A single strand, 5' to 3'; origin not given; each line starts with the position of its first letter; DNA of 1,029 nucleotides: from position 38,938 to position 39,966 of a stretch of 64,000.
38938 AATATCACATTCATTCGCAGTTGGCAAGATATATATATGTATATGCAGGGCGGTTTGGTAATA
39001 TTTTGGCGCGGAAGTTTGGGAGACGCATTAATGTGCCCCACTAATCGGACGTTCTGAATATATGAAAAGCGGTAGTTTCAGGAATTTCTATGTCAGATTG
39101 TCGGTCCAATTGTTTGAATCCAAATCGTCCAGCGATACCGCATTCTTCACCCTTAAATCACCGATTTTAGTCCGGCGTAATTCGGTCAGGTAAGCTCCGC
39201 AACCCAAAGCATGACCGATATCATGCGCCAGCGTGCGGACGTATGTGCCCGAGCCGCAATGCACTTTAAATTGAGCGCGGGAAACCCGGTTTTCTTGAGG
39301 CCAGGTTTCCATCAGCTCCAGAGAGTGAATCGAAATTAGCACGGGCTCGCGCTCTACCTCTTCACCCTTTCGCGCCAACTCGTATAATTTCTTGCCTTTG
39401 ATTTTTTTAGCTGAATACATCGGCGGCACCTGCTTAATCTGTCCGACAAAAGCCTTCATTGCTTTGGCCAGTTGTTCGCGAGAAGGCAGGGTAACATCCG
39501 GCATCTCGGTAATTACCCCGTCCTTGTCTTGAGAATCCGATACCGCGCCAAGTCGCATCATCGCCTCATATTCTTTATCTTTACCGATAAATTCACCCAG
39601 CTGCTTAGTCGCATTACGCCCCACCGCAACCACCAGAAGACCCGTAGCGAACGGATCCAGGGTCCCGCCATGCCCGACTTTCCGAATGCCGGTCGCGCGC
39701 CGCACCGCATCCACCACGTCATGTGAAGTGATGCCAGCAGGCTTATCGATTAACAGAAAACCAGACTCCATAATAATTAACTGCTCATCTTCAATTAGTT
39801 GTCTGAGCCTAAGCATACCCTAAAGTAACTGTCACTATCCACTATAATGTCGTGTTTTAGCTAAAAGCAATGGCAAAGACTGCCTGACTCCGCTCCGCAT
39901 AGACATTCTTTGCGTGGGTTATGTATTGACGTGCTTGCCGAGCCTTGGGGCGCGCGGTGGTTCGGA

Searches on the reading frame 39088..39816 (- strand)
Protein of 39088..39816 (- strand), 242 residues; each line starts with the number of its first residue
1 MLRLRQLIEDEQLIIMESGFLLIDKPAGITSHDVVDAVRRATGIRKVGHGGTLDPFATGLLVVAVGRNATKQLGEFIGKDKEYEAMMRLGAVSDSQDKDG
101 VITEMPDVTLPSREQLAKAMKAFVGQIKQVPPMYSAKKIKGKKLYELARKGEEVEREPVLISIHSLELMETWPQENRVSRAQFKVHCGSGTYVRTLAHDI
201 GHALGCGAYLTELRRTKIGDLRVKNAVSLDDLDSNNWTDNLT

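Call 15: search_protein_families(library=pfam, proteins=[window:39088-39816:-], max_evalue=0.001)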
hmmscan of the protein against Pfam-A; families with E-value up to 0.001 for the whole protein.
window:39088-39816:- (242 aa): 2 families
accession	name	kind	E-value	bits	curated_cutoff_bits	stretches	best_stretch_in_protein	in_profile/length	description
PF01509.24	TruB_N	-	1.4e-50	172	27.3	1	39-193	1-149/149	TruB family pseudouridylate synthase (N terminal domain)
PF16198.10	TruB_C_2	-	1e-13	51.6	29.3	1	194-235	1-44/66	tRNA pseudouridylate synthase B C-terminal domain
